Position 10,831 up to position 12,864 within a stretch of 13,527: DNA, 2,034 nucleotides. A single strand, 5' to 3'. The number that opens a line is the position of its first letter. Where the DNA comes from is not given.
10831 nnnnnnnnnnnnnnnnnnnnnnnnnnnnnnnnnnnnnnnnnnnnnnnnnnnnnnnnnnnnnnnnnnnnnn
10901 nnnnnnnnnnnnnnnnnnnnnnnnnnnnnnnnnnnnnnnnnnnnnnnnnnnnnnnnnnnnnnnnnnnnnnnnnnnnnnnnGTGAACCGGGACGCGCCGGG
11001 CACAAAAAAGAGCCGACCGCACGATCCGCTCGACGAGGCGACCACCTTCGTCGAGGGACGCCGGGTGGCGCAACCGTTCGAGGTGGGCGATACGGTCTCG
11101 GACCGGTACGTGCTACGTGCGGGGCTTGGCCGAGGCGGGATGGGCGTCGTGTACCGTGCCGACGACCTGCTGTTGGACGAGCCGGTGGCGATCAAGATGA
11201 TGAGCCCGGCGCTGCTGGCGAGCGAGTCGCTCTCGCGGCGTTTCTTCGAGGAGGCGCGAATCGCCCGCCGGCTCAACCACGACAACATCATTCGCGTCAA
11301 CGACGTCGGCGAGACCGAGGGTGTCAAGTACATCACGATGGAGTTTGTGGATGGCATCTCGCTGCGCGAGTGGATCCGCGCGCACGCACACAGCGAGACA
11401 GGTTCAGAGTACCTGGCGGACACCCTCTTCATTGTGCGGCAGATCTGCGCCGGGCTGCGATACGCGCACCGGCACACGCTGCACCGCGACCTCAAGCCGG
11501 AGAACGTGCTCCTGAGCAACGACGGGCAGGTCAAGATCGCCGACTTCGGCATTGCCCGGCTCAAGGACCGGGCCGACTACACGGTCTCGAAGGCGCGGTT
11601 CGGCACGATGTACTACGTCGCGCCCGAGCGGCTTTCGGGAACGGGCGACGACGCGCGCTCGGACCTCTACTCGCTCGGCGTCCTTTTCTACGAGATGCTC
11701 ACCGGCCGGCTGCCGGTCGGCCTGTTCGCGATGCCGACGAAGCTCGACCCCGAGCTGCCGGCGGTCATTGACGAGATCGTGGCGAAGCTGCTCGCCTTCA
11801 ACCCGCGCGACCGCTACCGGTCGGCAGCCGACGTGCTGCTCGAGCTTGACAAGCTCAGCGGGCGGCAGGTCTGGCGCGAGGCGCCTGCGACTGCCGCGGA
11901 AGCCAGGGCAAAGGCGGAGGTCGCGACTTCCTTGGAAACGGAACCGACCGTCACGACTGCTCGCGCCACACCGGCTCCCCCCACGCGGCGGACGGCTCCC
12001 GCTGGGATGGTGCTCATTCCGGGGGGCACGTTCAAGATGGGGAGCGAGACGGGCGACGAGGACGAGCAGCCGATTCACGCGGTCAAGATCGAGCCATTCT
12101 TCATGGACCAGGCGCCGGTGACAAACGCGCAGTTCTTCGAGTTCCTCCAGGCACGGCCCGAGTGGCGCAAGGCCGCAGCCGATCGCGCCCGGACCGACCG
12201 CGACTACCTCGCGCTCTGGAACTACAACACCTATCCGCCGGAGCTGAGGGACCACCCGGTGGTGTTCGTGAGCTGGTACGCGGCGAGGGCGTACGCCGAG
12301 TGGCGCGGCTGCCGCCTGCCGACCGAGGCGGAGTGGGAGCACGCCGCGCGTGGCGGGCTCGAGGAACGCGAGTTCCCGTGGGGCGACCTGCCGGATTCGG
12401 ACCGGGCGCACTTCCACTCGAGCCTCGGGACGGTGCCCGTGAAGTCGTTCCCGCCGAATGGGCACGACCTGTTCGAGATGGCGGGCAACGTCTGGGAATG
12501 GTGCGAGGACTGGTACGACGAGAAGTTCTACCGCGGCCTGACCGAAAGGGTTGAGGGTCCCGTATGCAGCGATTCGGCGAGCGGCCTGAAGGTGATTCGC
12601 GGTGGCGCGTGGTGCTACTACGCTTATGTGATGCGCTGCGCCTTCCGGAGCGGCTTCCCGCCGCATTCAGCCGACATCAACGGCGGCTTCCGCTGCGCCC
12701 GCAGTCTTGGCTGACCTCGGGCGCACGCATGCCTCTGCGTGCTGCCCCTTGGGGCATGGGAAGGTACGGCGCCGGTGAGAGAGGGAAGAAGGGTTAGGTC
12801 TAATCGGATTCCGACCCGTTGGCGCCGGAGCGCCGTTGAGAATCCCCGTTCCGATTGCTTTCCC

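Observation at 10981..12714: Cytoplasmic Ser/Thr kinase fused to an FGE-sulfatase-like domain with atypical Cys spacing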

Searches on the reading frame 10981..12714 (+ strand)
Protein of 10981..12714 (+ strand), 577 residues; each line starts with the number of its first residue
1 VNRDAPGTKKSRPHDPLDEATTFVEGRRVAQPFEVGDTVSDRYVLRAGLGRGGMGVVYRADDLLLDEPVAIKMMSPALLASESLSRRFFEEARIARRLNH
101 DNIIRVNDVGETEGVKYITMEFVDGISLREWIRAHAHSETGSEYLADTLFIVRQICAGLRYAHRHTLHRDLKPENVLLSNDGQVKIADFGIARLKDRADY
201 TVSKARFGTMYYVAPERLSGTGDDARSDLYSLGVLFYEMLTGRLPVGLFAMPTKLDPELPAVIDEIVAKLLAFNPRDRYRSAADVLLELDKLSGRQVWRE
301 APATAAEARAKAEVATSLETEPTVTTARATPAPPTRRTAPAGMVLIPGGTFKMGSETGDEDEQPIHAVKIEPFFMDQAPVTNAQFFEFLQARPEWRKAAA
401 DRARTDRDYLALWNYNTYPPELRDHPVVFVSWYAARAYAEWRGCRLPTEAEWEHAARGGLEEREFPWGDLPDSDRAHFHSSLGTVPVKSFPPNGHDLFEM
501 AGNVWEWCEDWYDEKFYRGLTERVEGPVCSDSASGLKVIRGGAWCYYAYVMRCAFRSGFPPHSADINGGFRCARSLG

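Call 4: search_protein_families(library=pfam, proteins=[window:10981-12714:+], max_evalue=0.01)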
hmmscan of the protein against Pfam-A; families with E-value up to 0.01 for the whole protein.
window:10981-12714:+ (577 aa): 6 families
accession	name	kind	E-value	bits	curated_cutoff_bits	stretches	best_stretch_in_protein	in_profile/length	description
PF03781.23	FGE-sulfatase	-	3.7e-63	214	23.3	1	341-574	3-255/255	Sulfatase-modifying factor enzyme 1-like domain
PF00069.31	Pkinase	-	4.8e-46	157.7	31.7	1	46-246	4-197/263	Protein kinase domain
PF07714.23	PK_Tyr_Ser-Thr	-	1.1e-33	117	23.1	1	47-246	5-205/258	Protein tyrosine and serine/threonine kinase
PF03109.22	ABC1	-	1.5e-05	24.7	22.9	1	93-193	119-215/244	ABC1 atypical kinase-like domain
PF17667.7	Pkinase_fungal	-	0.0051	16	24.1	1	161-232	303-379/387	Fungal protein kinase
PF12330.14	Haspin_kinase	-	0.007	15.9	25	1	168-199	229-260/364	Haspin like kinase domain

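Call 5: search_protein_families(library=ncbifam, proteins=[window:10981-12714:+], max_evalue=0.01)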
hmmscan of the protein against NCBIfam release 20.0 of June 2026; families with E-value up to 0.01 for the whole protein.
window:10981-12714:+ (577 aa): 24 families
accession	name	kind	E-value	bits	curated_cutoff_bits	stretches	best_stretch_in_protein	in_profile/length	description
NF033483.0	PknB_PASTA_kin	equivalog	2.9e-81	274.2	450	1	36-331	2-307/563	Stk1 family PASTA domain-containing Ser/Thr kinase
NF047741.1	antiphage_MADS6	equivalog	8.8e-51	173.1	460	2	133-317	286-486/612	methylation-associated defense system protein kinase MAD6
NF052427.1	StpK7MSMEG_1200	equivalog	1e-42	146.5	900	1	42-301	8-277/601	serine/threonine protein kinase StpK7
NF009651.0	PRK13184.1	equivalog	2.4e-39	135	839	1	42-303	3-302/932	serine/threonine-protein kinase PknD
TIGR03525.2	GldK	equivalog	4.8e-38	131.5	350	2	420-575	215-406/408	T9SS ring complex lipoprotein PorK/GldK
TIGR03440.2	egtB_TIGR03440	equivalog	4e-34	118.4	360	1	317-573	146-413/413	ergothioneine biosynthesis protein EgtB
NF038150.1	lanthi_synth_IV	equivalog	1.6e-32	112.8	650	1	37-326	185-460/851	class IV lanthionine synthetase LanL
NF041186.1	SenA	equivalog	2.8e-32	112.6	420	1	334-573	161-381/382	selenoneine synthase SenA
TIGR03903.1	TOMM_kin_cyc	equivalog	5.6e-27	94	705.75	1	68-245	5-188/1267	TOMM system kinase/cyclase fusion protein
NF051459.1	pyoverdine_PvdO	equivalog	6.4e-18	64.8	500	1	342-576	35-280/280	dihydropyoverdine dehydrogenase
TIGR03524.1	GldJ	equivalog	7e-17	61.3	458.2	2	336-442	54-178/559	gliding motility lipoprotein GldJ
NF038151.1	lanthi_synth_III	equivalog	4.6e-16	58.4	575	1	86-320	268-499/833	class III lanthionine synthetase LanKC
NF033442.0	BREX_PglW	equivalog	3.6e-14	51.5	990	1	82-246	251-428/1391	BREX system serine/threonine kinase PglW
NF053615.1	SerThrKinAfsKStmc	equivalog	6.5e-13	48.2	1300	1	48-245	20-212/809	protein serine/threonine kinase AfsK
TIGR02171.1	Fb_sc_TIGR02171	subfamily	1.9e-09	36.1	544.35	1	439-545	154-249/912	TIGR02171 family lipoprotein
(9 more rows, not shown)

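Call 7: find_homologous_proteins(query=window:10981-12711:+)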
Query window:10981-12711:+ (577 aa): 7263 proteins with E <= 0.001 among 8000 candidates; the best 120 are listed.
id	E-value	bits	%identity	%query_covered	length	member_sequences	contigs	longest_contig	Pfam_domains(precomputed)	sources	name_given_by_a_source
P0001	0.0e+0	1346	100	100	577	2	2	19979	PF07714.24,PF00069.32,PF03109.23,PF03781.23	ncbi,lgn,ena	-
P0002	0.0e+0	1148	85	100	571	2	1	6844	PF07714.24,PF00069.32,PF03109.23,PF03781.23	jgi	-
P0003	0.0e+0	1114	82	100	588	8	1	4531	PF07714.24,PF00069.32,PF03109.23,PF03781.23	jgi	-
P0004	0.0e+0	1094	82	98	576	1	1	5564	PF07714.24,PF00069.32,PF03109.23,PF03781.23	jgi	jgi:formylglycine-generating enzyme required for sulfatase activity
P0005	0.0e+0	1083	80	100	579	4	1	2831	PF07714.24,PF00069.32,PF03109.23,PF03781.23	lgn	-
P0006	0.0e+0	1070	78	100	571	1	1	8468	PF07714.24,PF00069.32,PF03109.23,PF03781.23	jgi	jgi:formylglycine-generating enzyme required for sulfatase activity/predicted Ser/Thr protein kinase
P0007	2.3e-291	986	74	100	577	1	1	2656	PF07714.24,PF00069.32,PF03109.23,PF03781.23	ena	-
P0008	3.2e-285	965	79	91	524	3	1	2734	PF07714.24,PF00069.32,PF03781.23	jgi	jgi:formylglycine-generating enzyme required for sulfatase activity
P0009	4.1e-278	942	74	95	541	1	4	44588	PF07714.24,PF00069.32,PF03109.23,PF03781.23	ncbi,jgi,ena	-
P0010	4.4e-201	687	78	65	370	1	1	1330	PF00069.32,PF03781.23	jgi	jgi:formylglycine-generating enzyme required for sulfatase activity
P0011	9.6e-181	620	47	43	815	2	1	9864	PF03781.23,PF25442.2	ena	-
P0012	5.8e-173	595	44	42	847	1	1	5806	PF03781.23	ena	-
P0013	4.7e-171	588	43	41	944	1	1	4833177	PF00404.25,PF03781.23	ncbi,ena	-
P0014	2.1e-167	576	43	41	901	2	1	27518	PF00404.25,PF03781.23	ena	-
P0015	8.7e-132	459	47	42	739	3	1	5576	PF03781.23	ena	-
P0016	3.5e-128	447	46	43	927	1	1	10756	PF00656.28,PF08308.18,PF03781.23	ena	-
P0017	2.4e-123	431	44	43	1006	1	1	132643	PF00656.28,PF08308.18,PF03781.23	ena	-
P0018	3.8e-123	430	48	41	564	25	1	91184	PF03781.23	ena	-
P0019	1.4e-121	425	42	48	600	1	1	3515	PF03781.23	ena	-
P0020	2.4e-121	424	47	42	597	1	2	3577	PF03781.23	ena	-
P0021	5.1e-121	423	47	42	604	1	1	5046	PF03781.23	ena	-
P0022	6.3e-121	423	46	41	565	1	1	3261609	PF03781.23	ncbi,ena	-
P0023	3.6e-120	420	48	41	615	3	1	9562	PF03781.23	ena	-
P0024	6.9e-120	419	45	41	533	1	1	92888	PF03781.23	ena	-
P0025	4.7e-118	413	42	47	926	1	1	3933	PF00656.28,PF08308.18,PF03781.23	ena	-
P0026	8.3e-118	412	43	46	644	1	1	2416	PF08308.18,PF03781.23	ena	-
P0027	9.2e-118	412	46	41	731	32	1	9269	PF03781.23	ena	-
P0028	9.2e-117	409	46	40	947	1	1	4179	PF00656.28,PF08308.18,PF03781.23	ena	-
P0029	1.7e-116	408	43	49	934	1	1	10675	PF00656.28,PF08308.18,PF03781.23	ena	-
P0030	3.1e-116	407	46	41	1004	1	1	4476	PF00656.28,PF08308.18,PF03781.23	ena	-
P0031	4.1e-116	407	45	44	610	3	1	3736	PF03781.23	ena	-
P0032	4.5e-114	400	41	51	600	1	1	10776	PF03781.23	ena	-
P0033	7.7e-114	399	46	41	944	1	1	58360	PF00656.28,PF08308.18,PF03781.23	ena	-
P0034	8.2e-114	399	44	41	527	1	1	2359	PF03781.23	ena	-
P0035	4.1e-113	397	40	52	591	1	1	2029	PF03781.23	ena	-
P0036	1.2e-112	395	34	84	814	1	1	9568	PF07714.24,PF00069.32,PF03781.23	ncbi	ncbi:MAG: SUMF1/EgtB/PvdO family nonheme iron enzyme, partial [Chloroflexota bacterium]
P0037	1.4e-112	395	47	42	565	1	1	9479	PF03781.23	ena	-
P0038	2.2e-112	395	44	41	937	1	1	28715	PF00656.28,PF08308.18,PF03781.23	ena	-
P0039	2.3e-112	395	44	41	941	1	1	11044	PF00656.28,PF08308.18,PF03781.23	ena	-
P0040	2.4e-112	394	44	44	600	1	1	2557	PF03781.23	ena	-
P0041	5.6e-112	393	44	41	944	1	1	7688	PF00656.28,PF08308.18,PF03781.23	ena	-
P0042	7.0e-112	393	46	41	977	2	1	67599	PF00656.28,PF08308.18,PF03781.23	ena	-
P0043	1.8e-111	392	44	42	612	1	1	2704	PF03781.23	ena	-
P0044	4.1e-111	390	43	41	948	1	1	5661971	PF00656.28,PF08308.18,PF03781.23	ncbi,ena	-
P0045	1.7e-110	388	45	45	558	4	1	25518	PF03781.23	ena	-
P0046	7.2e-110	386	47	42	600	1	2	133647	PF00404.25,PF03781.23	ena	-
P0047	7.2e-109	383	40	46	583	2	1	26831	PF03781.23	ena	-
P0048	2.1e-108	381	40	47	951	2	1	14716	PF00656.28,PF08308.18,PF03781.23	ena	-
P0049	3.3e-108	381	44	41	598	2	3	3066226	PF03781.23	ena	-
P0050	7.0e-108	380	43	42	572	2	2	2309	PF03781.23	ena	-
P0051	8.8e-108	379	40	46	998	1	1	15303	PF00656.28,PF08308.18,PF03781.23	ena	-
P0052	1.3e-107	379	46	41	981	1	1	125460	PF00656.28,PF08308.18,PF03781.23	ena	-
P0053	4.8e-107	377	44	40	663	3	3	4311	PF03781.23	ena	-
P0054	7.6e-107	376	42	41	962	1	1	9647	PF00656.28,PF08308.18,PF03781.23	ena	-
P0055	2.3e-105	371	35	62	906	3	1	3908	PF00656.28,PF08308.18,PF03781.23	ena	-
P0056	2.6e-102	361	36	51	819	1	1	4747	PF07714.24,PF14853.13,PF00069.32,PF03109.23,PF03781.23,PF14531.13,PF07719.24,PF01636.30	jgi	-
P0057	6.2e-102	360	43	41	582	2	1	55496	PF03781.23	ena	-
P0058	1.9e-100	355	37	41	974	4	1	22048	PF06293.21,PF07714.24,PF00069.32,PF03109.23,PF03781.23,PF14531.13,PF01636.30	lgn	-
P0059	2.2e-100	355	43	41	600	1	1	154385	PF03781.23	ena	-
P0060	4.1e-99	351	45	41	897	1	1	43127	PF00656.28,PF08308.18,PF03781.23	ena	-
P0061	5.8e-98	347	36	94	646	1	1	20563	PF07714.24,PF00069.32,PF03109.23,PF03781.23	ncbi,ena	-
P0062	4.1e-95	338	43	44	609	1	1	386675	PF07714.24,PF00069.32,PF03109.23,PF03781.23,PF01636.30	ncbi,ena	-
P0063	2.6e-94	335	38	46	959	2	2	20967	PF07714.24,PF00069.32,PF03781.23,PF01636.30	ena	-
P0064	6.7e-94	334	47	41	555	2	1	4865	PF03781.23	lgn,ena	-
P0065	1.6e-92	329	35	93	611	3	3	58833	PF07714.24,PF00069.32,PF03109.23,PF03781.23,PF01636.30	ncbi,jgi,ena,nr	ncbi:MAG: SUMF1/EgtB/PvdO family nonheme iron enzyme [Anaerolineae bacterium]|jgi:serine/threonine p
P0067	2.1e-91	325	36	40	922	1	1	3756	PF07714.24,PF00069.32,PF03781.23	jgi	jgi:eukaryotic-like serine/threonine-protein kinase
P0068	2.6e-91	325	34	94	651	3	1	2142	PF07714.24,PF00069.32,PF03109.23,PF03781.23,PF01636.30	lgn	-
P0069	8.2e-90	320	39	84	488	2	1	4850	PF07714.24,PF00069.32,PF03781.23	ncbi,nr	ncbi:TPA: hypothetical protein EYP66_13550, partial [Candidatus Poribacteria bacterium]|nr:hypotheti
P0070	1.2e-89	320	32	93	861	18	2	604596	PF07714.24,PF00069.32,PF13240.12,PF03109.23,PF03781.23,PF01636.30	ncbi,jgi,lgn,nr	ncbi:MAG: SUMF1/EgtB/PvdO family nonheme iron enzyme [Chloroflexi bacterium]|nr:SUMF1/EgtB/PvdO fami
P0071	2.7e-89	318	40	94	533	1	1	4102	PF07714.24,PF00069.32,PF03109.23,PF03781.23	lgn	-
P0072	1.6e-86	309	34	95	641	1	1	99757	PF07714.24,PF00069.32,PF03109.23,PF03781.23,PF01636.30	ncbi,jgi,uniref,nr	ncbi:MAG: hypothetical protein C4520_16150 [Candidatus Abyssobacteria bacterium SURF_5]|uniref:Prote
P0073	2.8e-85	305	38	94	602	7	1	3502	PF07714.24,PF00069.32,PF03109.23,PF03781.23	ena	-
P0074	3.5e-85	305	38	93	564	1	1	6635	PF07714.24,PF00069.32,PF03109.23,PF03781.23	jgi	jgi:serine/threonine-protein kinase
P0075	6.4e-85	304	33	93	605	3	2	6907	PF07714.24,PF00069.32,PF03781.23,PF01636.30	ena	-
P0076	6.7e-85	304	38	92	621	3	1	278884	PF07714.24,PF00069.32,PF03781.23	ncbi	-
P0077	1.1e-84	303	37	93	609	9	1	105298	PF07714.24,PF00069.32,PF03781.23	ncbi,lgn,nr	ncbi:MAG: SUMF1/EgtB/PvdO family nonheme iron enzyme [Labilithrix sp.]|nr:SUMF1/EgtB/PvdO family non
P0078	1.4e-84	303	38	92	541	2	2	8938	PF07714.24,PF00069.32,PF03109.23,PF03781.23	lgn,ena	-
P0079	2.9e-84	302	42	40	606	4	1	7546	PF03781.23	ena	-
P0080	3.9e-84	301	38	93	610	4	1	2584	PF07714.24,PF00069.32,PF13240.12,PF03109.23,PF03781.23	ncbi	-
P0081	1.1e-83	300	28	94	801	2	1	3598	PF07714.24,PF00069.32,PF03781.23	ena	-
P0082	3.7e-83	298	38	94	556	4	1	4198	PF07714.24,PF00069.32,PF03781.23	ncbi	-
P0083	2.6e-82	295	35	94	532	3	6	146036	PF07714.24,PF00069.32,PF03109.23,PF03781.23,PF01636.30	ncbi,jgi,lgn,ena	-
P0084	3.1e-82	295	39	94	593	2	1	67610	PF07714.24,PF00069.32,PF03781.23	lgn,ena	-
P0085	6.9e-82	294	41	47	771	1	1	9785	PF07714.24,PF00069.32,PF03109.23,PF03781.23,PF07719.24,PF01636.30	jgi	-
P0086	2.6e-81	292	37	95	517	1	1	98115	PF07714.24,PF00069.32,PF03109.23,PF03781.23,PF01636.30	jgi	-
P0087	1.0e-80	290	37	94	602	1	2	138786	PF07714.24,PF00069.32,PF03109.23,PF03781.23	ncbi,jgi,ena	-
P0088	4.7e-80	288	38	94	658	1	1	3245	PF07714.24,PF00069.32,PF03109.23,PF03781.23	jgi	-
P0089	6.0e-80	287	37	57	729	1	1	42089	PF07714.24,PF00069.32,PF13414.13,PF00515.35,PF03781.23,PF13428.13,PF07719.24,PF01636.30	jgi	-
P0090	6.1e-80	287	37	92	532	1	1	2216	PF07714.24,PF00069.32,PF03109.23,PF03781.23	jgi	jgi:serine/threonine-protein kinase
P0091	2.0e-79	286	38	92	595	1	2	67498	PF06293.21,PF07714.24,PF00069.32,PF03109.23,PF03781.23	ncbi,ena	-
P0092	3.1e-79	285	38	92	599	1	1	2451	PF07714.24,PF00069.32,PF03781.23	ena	-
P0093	3.6e-79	285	37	93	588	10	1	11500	PF07714.24,PF00069.32,PF03781.23,PF13248.12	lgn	-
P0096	1.8e-78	283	31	95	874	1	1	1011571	PF07714.24,PF00069.32,PF03109.23,PF03781.23,PF01636.30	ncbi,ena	-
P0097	2.2e-78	282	41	40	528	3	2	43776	PF03781.23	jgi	-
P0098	2.9e-78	282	36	95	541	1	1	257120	PF07714.24,PF00069.32,PF03781.23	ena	-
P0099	2.9e-78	282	37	53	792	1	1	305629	PF07714.24,PF00069.32,PF03781.23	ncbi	-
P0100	9.5e-78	280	44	45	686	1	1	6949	PF07714.24,PF00069.32,PF03781.23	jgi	-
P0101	3.7e-77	278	34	94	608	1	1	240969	PF07714.24,PF00069.32,PF03781.23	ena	-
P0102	3.7e-77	278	39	45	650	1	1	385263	PF07714.24,PF00069.32,PF03109.23,PF03781.23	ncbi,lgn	-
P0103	4.5e-77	278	36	94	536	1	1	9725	PF07714.24,PF00069.32,PF03109.23,PF03781.23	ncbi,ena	-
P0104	6.8e-77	277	38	50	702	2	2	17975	PF07714.24,PF00069.32,PF03109.23,PF03781.23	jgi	jgi:formylglycine-generating enzyme required for sulfatase activity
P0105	9.6e-77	277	36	93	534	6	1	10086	PF07714.24,PF00069.32,PF03109.23,PF03781.23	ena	-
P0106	9.8e-77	277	37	93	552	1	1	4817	PF07714.24,PF00069.32,PF03109.23,PF03781.23,PF01636.30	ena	-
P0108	2.9e-76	275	44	44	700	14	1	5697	PF07714.24,PF00069.32,PF03781.23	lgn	-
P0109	3.2e-76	275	36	45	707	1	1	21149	PF07714.24,PF00069.32,PF03781.23,PF01636.30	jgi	jgi:serine/threonine-protein kinase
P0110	3.6e-76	275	36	94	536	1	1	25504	PF07714.24,PF00069.32,PF03781.23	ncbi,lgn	-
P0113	8.4e-76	274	37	94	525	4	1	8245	PF07714.24,PF00069.32,PF03109.23,PF03781.23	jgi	-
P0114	1.0e-75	274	41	40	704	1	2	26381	PF07714.24,PF00069.32,PF03109.23,PF03781.23,PF01636.30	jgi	-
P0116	1.2e-75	273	36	93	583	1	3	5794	PF07714.24,PF00069.32,PF03781.23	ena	-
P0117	1.3e-75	273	30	99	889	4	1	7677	PF06293.21,PF07714.24,PF00069.32,PF03109.23,PF19974.6,PF03781.23,PF01636.30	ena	-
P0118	2.5e-75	272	40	45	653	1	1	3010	PF07714.24,PF00069.32,PF03109.23,PF03781.23,PF01636.30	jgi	jgi:formylglycine-generating enzyme required for sulfatase activity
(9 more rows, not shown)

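Call 8: find_encoding_contigs(protein=P0001, flank=10000, max_places=4)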
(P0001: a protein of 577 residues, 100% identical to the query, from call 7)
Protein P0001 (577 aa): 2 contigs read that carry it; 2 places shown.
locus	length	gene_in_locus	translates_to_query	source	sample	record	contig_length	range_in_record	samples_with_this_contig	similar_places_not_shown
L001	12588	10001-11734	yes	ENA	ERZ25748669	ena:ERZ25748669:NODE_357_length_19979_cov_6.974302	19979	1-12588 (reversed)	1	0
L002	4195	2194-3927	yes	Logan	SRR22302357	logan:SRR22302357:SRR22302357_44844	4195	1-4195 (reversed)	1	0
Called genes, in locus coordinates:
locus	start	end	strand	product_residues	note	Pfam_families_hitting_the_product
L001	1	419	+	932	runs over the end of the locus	PF01627:Hpt, PF02895:H-kinase_dim, PF02518:HATPase_c, PF01584:CheW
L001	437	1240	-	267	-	PF08668:HDOD, PF01966:HD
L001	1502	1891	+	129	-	PF00072:Response_reg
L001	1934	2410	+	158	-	PF13690:CheX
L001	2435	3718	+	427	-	-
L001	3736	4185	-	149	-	PF05130:FlgN, PF05400:FliT (faint)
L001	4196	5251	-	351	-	PF01408:GFO_IDH_MocA, PF02894:GFO_IDH_MocA_C, PF22725:GFO_IDH_MocA_C3 (weak)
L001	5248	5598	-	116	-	-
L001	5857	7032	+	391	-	PF12728:HTH_17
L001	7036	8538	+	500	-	PF12773:DZR, PF13240:Zn_Ribbon_1 (faint), PF13248:Zn_ribbon_3 (weak), PF01145:Band_7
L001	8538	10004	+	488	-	PF16697:Yop-YscD_cpl, PF00498:FHA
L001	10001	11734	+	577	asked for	PF00069:Pkinase, PF07714:PK_Tyr_Ser-Thr, PF03109:ABC1 (weak), PF03781:FGE-sulfatase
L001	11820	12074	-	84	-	PF00313:CSD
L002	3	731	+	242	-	?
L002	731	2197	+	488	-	PF16697:Yop-YscD_cpl, PF00498:FHA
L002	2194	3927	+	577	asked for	PF00069:Pkinase, PF07714:PK_Tyr_Ser-Thr, PF03109:ABC1 (weak), PF03781:FGE-sulfatase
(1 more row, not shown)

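Call 9: find_encoding_contigs(protein=P0009, flank=10000, max_places=4)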
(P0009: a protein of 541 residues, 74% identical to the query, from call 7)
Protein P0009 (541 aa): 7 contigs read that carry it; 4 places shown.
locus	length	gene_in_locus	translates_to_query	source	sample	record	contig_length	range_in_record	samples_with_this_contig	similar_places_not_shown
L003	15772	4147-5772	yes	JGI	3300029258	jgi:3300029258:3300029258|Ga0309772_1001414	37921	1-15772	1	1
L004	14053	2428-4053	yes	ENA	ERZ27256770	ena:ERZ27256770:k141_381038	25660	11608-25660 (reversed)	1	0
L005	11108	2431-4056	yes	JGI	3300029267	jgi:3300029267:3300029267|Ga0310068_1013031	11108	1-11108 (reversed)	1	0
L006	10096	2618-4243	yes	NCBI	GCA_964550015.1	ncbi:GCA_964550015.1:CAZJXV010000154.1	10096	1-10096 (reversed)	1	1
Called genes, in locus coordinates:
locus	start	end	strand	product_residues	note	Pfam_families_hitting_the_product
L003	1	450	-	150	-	?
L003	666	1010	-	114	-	-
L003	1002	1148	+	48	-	-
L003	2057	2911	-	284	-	PF08668:HDOD, PF01966:HD (weak)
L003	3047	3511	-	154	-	PF05130:FlgN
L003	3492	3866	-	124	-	-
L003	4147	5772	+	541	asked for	PF00069:Pkinase, PF07714:PK_Tyr_Ser-Thr, PF03109:ABC1 (weak), PF03781:FGE-sulfatase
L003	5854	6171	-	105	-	PF00313:CSD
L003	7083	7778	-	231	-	PF07963:N_methyl, PF07596:SBP_bac_10 (weak)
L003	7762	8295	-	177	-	PF09723:Zn_ribbon_8 (faint)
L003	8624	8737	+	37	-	-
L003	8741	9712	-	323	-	-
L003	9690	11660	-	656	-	-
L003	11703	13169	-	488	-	PF13176:TPR_7 (faint), PF13525:YfiO (faint), PF07719:TPR_2 (faint), PF13174:TPR_6 (faint), PF13181:TPR_8 (faint), PF13424:TPR_12 (faint), PF13428:TPR_14 (faint), PF13432:TPR_16 (weak), +1 more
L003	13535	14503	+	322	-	PF00676:E1_dh, PF02775:TPP_enzyme_C (weak), PF13292:DXP_synthase_N (weak)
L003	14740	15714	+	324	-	PF02779:Transket_pyr, PF02780:Transketolase_C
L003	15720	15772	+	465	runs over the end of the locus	PF00364:Biotin_lipoyl, PF25984:BSH_YknX (weak), PF02817:E3_binding, PF00198:2-oxoacid_dh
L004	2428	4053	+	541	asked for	PF00069:Pkinase, PF07714:PK_Tyr_Ser-Thr, PF03109:ABC1 (weak), PF03781:FGE-sulfatase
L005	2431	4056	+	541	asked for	PF00069:Pkinase, PF07714:PK_Tyr_Ser-Thr, PF03109:ABC1 (weak), PF03781:FGE-sulfatase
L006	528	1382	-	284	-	PF08668:HDOD, PF01966:HD (weak)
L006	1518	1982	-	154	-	PF05130:FlgN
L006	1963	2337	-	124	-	-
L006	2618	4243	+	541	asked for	PF00069:Pkinase, PF07714:PK_Tyr_Ser-Thr, PF03109:ABC1 (weak), PF03781:FGE-sulfatase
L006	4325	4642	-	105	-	PF00313:CSD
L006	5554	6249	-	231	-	PF07963:N_methyl, PF07596:SBP_bac_10 (weak)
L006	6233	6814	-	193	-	PF12773:DZR (faint)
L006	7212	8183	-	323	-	-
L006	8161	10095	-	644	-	?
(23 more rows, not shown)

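Call 10: list_cluster_members(proteins=[P0001, P0009, P0061, P0062, P0076])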
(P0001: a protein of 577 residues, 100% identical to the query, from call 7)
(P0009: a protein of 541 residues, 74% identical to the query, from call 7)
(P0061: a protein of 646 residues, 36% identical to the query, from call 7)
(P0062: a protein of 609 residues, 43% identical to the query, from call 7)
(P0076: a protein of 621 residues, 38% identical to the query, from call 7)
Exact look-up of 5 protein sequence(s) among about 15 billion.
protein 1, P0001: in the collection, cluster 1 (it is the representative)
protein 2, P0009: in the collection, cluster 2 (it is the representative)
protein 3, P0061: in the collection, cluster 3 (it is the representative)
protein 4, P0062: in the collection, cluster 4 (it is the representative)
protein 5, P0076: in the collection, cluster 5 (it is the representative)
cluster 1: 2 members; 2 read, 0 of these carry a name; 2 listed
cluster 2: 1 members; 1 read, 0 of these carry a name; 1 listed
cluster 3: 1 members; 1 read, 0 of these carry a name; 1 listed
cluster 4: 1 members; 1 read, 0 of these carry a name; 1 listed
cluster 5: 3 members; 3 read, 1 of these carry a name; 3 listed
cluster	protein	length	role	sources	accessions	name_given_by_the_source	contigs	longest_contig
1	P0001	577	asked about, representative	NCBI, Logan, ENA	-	-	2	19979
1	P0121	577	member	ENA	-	-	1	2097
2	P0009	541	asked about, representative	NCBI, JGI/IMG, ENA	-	-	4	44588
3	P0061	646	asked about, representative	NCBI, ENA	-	-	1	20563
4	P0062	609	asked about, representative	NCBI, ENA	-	-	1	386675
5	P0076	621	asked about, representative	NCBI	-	-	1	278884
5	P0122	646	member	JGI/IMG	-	formylglycine-generating enzyme required for sulfatase activity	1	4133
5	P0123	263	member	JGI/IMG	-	-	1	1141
